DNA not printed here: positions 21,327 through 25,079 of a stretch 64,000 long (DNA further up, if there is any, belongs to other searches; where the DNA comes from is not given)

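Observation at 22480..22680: Canonical dockerin module embedded inside the RHS shell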

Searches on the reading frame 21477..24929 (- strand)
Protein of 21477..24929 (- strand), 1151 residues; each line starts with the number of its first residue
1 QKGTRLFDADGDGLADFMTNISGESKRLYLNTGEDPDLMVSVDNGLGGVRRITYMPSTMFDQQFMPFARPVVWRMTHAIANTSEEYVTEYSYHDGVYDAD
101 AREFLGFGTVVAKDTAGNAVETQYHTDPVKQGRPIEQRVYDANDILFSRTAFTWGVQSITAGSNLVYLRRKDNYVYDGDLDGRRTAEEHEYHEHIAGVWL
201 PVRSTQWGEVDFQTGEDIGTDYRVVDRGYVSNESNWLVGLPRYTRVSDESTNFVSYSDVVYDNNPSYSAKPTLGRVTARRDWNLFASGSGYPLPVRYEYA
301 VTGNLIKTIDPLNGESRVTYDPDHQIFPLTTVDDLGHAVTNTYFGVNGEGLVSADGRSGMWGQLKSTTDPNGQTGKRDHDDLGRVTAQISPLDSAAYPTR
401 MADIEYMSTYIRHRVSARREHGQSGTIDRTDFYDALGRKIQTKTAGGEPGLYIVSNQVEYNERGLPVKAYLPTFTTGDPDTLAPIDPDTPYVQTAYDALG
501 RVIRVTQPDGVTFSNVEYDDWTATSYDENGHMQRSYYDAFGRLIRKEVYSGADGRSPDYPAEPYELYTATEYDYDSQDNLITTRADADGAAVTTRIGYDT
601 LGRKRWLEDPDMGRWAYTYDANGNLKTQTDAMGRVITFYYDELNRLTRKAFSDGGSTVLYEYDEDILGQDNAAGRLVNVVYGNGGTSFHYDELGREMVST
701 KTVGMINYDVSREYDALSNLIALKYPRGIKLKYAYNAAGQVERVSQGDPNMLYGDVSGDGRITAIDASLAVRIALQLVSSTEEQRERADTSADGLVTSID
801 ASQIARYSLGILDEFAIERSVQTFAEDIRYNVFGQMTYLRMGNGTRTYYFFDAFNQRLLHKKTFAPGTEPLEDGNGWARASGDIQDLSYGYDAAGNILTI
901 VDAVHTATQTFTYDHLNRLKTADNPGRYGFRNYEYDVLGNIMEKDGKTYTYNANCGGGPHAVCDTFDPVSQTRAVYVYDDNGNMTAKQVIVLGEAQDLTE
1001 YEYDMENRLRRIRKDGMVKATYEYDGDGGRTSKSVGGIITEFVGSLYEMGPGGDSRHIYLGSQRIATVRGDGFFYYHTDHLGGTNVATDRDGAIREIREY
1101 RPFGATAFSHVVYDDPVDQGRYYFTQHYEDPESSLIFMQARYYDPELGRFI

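Call 56: predict_structure(alignment_id=A3)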
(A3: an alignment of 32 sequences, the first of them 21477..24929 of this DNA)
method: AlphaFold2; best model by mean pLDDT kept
length: 1151 residues; sequences in the alignment: 32
mean_pLDDT: 85.8   pTM: 0.80
mean pLDDT of the five models: 85.8, 84.5, 84.0, 83.3, 83.0
residues with pLDDT >= 90: 698; 70-90: 303; 50-70: 71; < 50: 79
segments of 3 or more residues with pLDDT < 50: 1-9, 13-15, 17-25, 750-765, 776-778, 787-796, 801-803, 805-819
pLDDT, mean of each block of 10 residues (from residue 1): 37 44 54 68 80 90 84 89 85 92 91 94 94 95 95 90 88 92 93 88 94 88 93 92 90 88 92 95 82 94 94 95 93 95 93 88 95 94 88 94 87 94 92 91 90 93 91 93 91 95 95 95 96 95 94 94 93 92 74 89 93 94 95 95 94 86 75 92 90 93 89 93 87 91 78 43 48 51 49 49 48 43 89 93 93 93 85 57 89 94 87 94 89 90 93 80 92 93 94 90 92 93 90 90 89 86 88 87 88 86 78 56 85 85 90 89
secondary structure, 60 per line:
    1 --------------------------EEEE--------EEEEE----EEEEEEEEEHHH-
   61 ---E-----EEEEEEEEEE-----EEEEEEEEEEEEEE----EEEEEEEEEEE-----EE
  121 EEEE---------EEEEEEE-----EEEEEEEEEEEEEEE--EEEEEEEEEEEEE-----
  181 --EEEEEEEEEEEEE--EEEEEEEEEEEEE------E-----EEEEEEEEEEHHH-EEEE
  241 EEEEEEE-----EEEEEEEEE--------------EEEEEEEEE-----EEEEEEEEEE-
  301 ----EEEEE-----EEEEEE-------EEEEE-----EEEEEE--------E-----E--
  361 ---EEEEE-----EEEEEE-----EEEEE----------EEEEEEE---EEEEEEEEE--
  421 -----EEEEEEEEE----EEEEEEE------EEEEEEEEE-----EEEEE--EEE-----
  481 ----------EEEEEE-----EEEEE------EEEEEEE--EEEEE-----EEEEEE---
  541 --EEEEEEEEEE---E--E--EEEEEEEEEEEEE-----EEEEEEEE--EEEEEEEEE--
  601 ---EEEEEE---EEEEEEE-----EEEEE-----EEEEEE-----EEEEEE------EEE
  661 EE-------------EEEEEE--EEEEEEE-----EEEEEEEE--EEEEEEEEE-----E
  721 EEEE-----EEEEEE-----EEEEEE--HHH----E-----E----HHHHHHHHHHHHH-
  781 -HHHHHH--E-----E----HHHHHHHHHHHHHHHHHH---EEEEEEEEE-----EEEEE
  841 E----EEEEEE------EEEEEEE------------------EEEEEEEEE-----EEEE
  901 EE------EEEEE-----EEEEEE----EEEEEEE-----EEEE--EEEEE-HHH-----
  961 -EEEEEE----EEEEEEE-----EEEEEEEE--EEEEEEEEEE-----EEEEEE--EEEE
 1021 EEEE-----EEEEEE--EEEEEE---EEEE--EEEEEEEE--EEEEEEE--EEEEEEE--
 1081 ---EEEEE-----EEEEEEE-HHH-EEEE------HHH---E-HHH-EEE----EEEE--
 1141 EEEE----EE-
elements in order (helices of 4 or more, strands of 3 or more residues): E27-30 E39-43 E48-56 E70-79 E85-98 E103-113 E119-124 E134-140 E146-160 E163-175 E183-195 E198-210 E223-232 E237-247 E253-261 E276-284 E290-299 E305-309 E315-320 E328-332 E338-343 E364-368 E374-379 E385-389 E400-406 E410-418 E426-434 E439-445 E452-460 E466-470 E473-475 E491-496 E502-506 E513-519 E522-526 E532-537 E543-552 E562-574 E580-587 E590-598 E604-609 E613-619 E625-629 E635-640 E646-651 E658-662 E676-681 E684-690 E696-703 E706-714 E720-724 E730-735 E741-746 H767-779 H782-787 H801-818 E822-830 E836-841 E846-851 E858-864 E883-891 E897-902 E909-913 E919-924 E929-935 E941-944 E947-951 E962-967 E972-978 E984-991 E994-1003 E1009-1014 E1017-1024 E1030-1035 E1038-1043 E1047-1050 E1053-1060 E1063-1069 E1072-1078 E1084-1088 E1094-1100 E1106-1109 E1128-1130 E1135-1138 E1141-1144

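Call 62: fold_search(model_id=the predicted structure, library=pdb)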
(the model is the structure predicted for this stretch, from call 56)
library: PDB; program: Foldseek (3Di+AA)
matches with E <= 10: 645; with E <= 0.001: 79
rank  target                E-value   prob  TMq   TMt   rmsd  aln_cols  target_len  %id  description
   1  6sup                  1.1e-48  1.00  0.74  0.41   5.9      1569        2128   14  Crystal Structure of TcdB2-TccC3-Cdc42 (released 2019-12-04)
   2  6sue_F                1.4e-48  1.00  0.70  0.39   8.7      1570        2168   14  Structure of Photorhabdus luminescens Tc holotoxin pore, Mutation TccC3-D651A (released 2019-11-06)
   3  4o9x                  1.5e-48  1.00  0.71  0.40   8.4      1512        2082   14  Crystal Structure of TcdB2-TccC3 (released 2014-02-26)
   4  6suq                  3.5e-48  1.00  0.72  0.40   7.9      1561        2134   14  Crystal Structure of TcdB2-TccC3-TEV (released 2019-12-04)
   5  6h6g                  6.0e-48  1.00  0.73  0.40   7.7      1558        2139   14  Crystal Structure of TcdB2-TccC3 without hypervariable C-terminal region (released 2018-10-03)
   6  6suf_F                3.1e-47  1.00  0.72  0.40   7.8      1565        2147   14  Structure of Photorhabdus luminescens Tc holotoxin pore (released 2019-11-06)
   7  6h6e_F                4.1e-47  1.00  0.72  0.40   8.0      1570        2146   14  PTC3 holotoxin complex from Photorhabdus luminecens in prepore state (TcdA1, TcdB2, TccC3) (released 2018-10-03)
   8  6h6f_F                1.7e-44  1.00  0.73  0.41   7.0      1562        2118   14  PTC3 holotoxin complex from Photorhabdus luminiscens - Mutant TcC-D651A (released 2018-10-03)
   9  8qja_D                9.1e-42  1.00  0.51  0.57  14.0      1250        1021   15  T6SS-linked Rhs repeat protein - Advenella mimigardefordensis VgrG-Rhs core (released 2024-09-25)
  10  7q97_A                1.2e-41  1.00  0.56  0.61   8.7      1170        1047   16  Structure of the bacterial type VI secretion system effector RhsA. (released 2021-12-22)
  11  8qja_A                2.3e-41  1.00  0.51  0.57  13.7      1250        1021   15  T6SS-linked Rhs repeat protein - Advenella mimigardefordensis VgrG-Rhs core (released 2024-09-25)
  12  8qja_B                1.3e-40  1.00  0.53  0.58   9.4      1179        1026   16  T6SS-linked Rhs repeat protein - Advenella mimigardefordensis VgrG-Rhs core (released 2024-09-25)
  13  8qja_C                1.5e-40  1.00  0.51  0.56  12.3      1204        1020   16  T6SS-linked Rhs repeat protein - Advenella mimigardefordensis VgrG-Rhs core (released 2024-09-25)
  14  8uy4_A                1.4e-39  1.00  0.50  0.43  15.2      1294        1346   14  Acinetobacter baumannii Tse15 Rhs effector (released 2024-10-09)
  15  8uxt                  1.5e-39  1.00  0.51  0.43   9.3      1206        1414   14  Acinetobacter baumannii Tse15 Rhs effector, toxin cleavage mutant (D1369N, D1391N) (released 2024-10-09)
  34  6vhh_A                1.6e-27  1.00  0.22  0.16  29.7      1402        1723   11  Human Teneurin-2 and human Latrophilin-3 binary complex (released 2020-06-03)
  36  9g42_A                8.5e-27  1.00  0.30  0.22  31.0      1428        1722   11  Mouse Teneurin2 dimer variant A0B0 (released 2026-01-21)
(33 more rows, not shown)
